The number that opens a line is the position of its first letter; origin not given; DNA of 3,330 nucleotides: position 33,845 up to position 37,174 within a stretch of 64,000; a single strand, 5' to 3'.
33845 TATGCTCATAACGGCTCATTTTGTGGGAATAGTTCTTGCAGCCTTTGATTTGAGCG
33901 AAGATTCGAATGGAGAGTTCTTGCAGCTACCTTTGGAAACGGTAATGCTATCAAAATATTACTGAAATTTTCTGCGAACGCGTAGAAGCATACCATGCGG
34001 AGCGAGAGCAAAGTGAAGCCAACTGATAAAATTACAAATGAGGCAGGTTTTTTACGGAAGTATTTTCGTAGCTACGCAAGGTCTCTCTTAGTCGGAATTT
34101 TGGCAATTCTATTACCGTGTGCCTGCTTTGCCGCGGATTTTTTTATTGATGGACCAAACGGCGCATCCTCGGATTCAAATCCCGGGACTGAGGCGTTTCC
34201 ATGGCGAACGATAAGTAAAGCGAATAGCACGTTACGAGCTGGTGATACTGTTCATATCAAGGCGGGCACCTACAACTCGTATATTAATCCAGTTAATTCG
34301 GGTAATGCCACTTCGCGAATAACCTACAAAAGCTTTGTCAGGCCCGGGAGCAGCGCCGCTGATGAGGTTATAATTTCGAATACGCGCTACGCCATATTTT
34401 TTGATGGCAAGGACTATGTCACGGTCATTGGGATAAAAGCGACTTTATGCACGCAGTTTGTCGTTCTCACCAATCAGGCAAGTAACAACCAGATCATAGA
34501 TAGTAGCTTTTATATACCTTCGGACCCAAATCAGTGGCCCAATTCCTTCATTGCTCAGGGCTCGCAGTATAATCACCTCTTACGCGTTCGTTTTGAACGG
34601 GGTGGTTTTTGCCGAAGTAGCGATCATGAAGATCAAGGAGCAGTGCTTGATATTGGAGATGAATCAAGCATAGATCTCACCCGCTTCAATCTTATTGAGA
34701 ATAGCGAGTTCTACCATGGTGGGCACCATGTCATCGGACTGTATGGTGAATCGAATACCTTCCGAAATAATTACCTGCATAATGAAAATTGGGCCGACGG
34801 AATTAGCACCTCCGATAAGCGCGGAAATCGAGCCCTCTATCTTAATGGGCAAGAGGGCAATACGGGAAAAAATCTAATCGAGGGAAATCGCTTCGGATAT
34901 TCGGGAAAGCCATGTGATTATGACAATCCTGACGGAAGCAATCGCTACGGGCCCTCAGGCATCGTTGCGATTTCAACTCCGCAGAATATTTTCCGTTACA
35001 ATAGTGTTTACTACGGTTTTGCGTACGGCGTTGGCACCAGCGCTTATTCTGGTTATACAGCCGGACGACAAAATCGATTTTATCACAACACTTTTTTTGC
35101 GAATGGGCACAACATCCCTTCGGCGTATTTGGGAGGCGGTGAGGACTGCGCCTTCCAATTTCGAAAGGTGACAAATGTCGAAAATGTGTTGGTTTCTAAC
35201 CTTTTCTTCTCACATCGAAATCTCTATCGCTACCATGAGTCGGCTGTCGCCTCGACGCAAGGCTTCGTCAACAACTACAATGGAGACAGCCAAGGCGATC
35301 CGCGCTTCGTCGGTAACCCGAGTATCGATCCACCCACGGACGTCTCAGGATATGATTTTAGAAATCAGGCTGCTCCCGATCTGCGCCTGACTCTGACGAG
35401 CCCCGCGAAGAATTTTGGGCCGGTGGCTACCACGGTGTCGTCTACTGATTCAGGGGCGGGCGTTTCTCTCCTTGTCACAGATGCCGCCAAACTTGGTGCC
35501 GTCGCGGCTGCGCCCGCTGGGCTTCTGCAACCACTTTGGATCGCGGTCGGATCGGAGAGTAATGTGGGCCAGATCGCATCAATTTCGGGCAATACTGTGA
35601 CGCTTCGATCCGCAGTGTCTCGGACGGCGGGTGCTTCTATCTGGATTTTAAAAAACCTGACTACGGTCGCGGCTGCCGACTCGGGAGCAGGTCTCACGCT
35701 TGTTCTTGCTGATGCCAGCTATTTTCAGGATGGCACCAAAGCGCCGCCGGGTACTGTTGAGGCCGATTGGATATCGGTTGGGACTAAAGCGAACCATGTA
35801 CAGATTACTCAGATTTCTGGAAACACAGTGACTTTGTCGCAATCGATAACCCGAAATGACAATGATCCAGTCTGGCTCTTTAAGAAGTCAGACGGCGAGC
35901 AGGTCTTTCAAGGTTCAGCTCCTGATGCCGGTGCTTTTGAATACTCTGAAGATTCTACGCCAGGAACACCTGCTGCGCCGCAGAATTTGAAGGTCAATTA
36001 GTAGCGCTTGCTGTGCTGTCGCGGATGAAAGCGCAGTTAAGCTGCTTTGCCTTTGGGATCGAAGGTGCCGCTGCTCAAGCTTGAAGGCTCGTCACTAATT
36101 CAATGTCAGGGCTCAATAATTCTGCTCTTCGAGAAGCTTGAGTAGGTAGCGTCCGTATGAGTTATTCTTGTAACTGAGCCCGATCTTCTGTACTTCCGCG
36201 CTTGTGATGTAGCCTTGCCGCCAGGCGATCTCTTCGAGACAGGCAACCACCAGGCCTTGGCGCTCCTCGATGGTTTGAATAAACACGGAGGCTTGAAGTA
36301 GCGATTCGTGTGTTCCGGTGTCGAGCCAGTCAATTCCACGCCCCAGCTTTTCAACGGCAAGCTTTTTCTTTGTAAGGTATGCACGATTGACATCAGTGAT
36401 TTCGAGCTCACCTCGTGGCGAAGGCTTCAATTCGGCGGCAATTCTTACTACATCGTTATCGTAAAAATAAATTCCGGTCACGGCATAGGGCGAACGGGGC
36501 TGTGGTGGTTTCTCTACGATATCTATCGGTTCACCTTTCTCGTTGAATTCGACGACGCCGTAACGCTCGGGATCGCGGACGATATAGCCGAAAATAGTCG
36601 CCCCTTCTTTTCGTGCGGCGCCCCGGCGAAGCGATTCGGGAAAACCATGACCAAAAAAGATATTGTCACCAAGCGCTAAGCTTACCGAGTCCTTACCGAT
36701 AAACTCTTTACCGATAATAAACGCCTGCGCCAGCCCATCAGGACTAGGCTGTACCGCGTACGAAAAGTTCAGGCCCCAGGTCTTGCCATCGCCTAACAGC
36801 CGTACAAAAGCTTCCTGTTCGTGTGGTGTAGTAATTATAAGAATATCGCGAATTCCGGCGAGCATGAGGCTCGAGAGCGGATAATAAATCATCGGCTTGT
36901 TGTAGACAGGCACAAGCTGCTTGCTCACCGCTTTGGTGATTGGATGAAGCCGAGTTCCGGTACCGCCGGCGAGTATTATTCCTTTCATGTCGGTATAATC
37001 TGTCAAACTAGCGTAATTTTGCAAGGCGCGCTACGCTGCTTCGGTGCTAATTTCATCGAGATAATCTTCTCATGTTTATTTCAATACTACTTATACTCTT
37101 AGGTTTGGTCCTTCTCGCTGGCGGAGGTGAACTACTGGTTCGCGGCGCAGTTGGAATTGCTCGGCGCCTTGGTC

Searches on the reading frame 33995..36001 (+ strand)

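Call 61: search_protein_families(library=pfam, proteins=[window:33995-36001:+], max_evalue=0.00001)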
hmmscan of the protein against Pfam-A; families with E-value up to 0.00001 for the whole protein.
window:33995-36001:+ (668 aa): 0 families

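Call 96: search_protein_families(library=ncbifam, proteins=[window:33995-36001:+], max_evalue=0.00001)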
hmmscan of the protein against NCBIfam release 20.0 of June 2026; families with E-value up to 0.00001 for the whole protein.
window:33995-36001:+ (668 aa): 2 families
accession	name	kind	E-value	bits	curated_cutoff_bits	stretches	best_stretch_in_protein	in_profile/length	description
NF041899.1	pec_ly_PelN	equivalog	6.3e-09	35.1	740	1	29-104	8-79/437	pectate lyase PelN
NF047854.1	LIC10774_subfam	equivalog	6e-06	25.4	380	1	49-96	61-106/358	LIC10774/LIC10365 family surface protein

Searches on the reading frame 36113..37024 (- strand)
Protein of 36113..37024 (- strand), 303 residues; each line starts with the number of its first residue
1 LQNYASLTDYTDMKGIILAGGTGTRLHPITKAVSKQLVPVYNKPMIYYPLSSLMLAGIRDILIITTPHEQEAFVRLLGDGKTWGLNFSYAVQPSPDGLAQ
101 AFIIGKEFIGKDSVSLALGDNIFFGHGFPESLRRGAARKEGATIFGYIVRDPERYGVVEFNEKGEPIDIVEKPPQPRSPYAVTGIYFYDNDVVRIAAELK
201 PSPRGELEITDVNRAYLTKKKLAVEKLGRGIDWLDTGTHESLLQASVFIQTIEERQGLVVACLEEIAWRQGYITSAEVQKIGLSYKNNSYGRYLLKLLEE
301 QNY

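Call 96: search_protein_families(library=ncbifam, proteins=[window:36113-37024:-], max_evalue=0.00001)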
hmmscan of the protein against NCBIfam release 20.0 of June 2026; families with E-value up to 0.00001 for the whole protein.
window:36113-37024:- (303 aa): 25 families
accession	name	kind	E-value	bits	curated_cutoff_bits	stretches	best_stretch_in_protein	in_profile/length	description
TIGR01207.1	rmlA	equivalog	1.3e-141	470.7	360.65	1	14-298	1-285/286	glucose-1-phosphate thymidylyltransferase RfbA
NF012024.0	PRK15480.1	equivalog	1.3e-130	434.8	588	1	13-299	4-290/292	glucose-1-phosphate thymidylyltransferase RfbA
TIGR01208.1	rmlA_long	equivalog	1.6e-55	188.4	320.25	1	14-250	1-235/353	glucose-1-phosphate thymidylyltransferase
TIGR03992.1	Arch_glmU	subfamily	2.3e-41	142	292.1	1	13-247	1-225/393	bifunctional sugar-1-phosphate nucleotidylyltransferase/acetyltransferase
NF041313.1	UDPGP_AglF_Halo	equivalog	3.1e-31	108.6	400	1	13-217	1-203/234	UTP--glucose-1-phosphate uridylyltransferase AglF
NF041173.1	Sug_nt_acttase_Thmprot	equivalog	1.3e-29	103.3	600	1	13-248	1-226/405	bifunctional sugar-1-phosphate nucleotidylyltransferase/acetyltransferase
TIGR01099.1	galU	equivalog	4.5e-24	85.4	326.8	2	14-68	3-57/261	UTP--glucose-1-phosphate uridylyltransferase GalU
NF052502.1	man1P_GTase_Rv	exception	4.1e-23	81.8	440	1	15-246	3-227/352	mannose-1-phosphate guanylyltransferase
NF045761.1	NAMPUrTaseMurU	equivalog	2.5e-17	63.5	250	1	13-245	1-223/226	N-acetylmuramate alpha-1-phosphate uridylyltransferase MurU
NF003670.0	PRK05293.1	equivalog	3.9e-15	55.7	470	1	12-87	4-79/382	glucose-1-phosphate adenylyltransferase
NF007516.0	PRK10122.1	equivalog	5.1e-12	45.5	534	1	11-66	2-57/297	UTP--glucose-1-phosphate uridylyltransferase GalF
TIGR02091.1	glgC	equivalog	1.2e-11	44.3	424.9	1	15-73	3-61/364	glucose-1-phosphate adenylyltransferase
NF009928.0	PRK13389.1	equivalog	1.6e-11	43.9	548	1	14-66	10-62/302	UTP--glucose-1-phosphate uridylyltransferase GalU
TIGR01105.1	galF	equivalog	2.9e-10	39.8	659.2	1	11-66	2-57/297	GalU regulator GalF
NF002023.0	PRK00844.1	subfamily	1.5e-09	37.1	458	1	13-66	7-61/408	glucose-1-phosphate adenylyltransferase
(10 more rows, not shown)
